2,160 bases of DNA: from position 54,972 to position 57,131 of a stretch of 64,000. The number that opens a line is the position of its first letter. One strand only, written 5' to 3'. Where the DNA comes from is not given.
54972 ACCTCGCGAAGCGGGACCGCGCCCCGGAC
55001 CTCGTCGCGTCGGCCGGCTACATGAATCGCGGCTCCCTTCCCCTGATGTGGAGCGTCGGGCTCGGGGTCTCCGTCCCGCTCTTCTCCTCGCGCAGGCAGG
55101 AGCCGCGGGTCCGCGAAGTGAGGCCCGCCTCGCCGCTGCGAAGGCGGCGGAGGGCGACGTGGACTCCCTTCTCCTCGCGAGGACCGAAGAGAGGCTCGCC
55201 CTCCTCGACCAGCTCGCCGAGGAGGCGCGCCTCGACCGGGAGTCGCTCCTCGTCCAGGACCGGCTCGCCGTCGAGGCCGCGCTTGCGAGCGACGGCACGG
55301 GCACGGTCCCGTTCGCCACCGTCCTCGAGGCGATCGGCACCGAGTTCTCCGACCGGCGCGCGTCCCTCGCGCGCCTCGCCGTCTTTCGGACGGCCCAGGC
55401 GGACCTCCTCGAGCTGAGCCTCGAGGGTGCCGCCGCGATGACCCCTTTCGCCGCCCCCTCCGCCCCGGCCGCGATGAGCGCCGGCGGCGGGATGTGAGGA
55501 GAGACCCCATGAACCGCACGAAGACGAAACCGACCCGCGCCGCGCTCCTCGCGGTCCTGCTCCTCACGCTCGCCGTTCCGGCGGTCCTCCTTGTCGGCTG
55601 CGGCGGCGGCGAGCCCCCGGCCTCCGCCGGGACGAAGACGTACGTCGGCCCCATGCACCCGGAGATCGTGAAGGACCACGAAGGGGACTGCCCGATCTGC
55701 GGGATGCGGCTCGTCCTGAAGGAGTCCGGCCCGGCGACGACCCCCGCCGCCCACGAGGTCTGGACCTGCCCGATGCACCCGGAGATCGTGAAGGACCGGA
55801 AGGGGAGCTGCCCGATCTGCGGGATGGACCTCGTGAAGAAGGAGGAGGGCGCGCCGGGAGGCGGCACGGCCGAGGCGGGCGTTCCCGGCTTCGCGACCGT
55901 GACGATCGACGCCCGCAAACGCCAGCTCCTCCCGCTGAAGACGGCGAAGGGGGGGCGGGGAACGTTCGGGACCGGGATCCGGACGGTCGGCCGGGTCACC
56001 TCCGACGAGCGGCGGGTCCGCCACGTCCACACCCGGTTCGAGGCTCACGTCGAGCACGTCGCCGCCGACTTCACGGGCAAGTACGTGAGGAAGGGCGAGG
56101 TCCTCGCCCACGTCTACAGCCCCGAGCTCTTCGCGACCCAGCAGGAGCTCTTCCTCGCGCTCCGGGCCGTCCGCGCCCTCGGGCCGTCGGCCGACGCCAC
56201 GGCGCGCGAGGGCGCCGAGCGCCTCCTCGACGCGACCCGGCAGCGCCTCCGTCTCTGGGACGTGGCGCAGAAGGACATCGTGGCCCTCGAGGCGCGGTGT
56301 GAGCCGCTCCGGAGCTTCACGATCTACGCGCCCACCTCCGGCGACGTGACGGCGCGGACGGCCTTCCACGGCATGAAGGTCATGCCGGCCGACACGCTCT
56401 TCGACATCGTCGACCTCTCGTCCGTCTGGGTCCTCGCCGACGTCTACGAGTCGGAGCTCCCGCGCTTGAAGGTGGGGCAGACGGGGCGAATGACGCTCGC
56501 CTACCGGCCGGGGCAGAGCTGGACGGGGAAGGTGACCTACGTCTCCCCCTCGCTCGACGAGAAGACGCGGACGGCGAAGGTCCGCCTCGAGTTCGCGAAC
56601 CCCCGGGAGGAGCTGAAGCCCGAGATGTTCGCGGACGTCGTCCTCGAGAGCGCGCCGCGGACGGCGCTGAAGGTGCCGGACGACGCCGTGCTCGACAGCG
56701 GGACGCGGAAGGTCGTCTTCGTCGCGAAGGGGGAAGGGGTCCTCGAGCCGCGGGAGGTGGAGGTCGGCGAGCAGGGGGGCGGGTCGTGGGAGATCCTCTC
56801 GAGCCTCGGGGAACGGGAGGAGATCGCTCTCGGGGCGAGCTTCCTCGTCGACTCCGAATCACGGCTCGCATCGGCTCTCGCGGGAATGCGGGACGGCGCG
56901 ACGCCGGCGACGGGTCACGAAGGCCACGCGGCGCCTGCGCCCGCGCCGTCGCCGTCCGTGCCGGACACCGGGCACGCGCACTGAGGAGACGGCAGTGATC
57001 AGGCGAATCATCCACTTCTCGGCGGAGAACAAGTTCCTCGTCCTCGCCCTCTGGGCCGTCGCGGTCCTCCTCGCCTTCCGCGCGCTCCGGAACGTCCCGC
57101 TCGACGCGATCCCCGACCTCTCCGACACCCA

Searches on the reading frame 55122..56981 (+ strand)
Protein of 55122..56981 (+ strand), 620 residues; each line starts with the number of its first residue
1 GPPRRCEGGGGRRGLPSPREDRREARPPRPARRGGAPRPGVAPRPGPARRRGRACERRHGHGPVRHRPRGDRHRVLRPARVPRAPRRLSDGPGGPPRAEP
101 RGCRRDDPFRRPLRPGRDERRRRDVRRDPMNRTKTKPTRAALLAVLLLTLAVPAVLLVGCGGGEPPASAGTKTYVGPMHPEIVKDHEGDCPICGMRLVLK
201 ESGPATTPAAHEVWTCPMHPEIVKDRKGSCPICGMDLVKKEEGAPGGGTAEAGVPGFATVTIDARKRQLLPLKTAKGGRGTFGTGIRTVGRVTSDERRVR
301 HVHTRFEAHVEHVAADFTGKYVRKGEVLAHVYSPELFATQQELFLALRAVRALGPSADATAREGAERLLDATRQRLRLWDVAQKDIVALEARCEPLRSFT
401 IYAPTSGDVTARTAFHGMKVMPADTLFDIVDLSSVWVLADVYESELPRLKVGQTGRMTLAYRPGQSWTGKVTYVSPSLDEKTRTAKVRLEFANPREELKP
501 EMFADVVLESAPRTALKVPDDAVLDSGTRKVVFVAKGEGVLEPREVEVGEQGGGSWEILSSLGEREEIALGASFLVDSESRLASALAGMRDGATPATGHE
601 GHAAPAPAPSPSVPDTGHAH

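Call 38: search_protein_families(library=pfam, proteins=[window:55122-56981:+], max_evalue=0.001)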
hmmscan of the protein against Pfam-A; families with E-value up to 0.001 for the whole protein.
window:55122-56981:+ (620 aa): 3 families
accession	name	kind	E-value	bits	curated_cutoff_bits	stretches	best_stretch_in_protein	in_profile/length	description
PF16576.10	HlyD_D23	-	6.2e-73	245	30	1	285-504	5-214/214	Barrel-sandwich domain of CusB or HlyD membrane-fusion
PF19335.5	HMBD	-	9.4e-24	83.5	23.6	2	213-240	1-28/28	Heavy metal binding domain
PF13437.12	HlyD_3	-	7.6e-16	59.2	22.2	1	400-500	1-105/106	HlyD family secretion protein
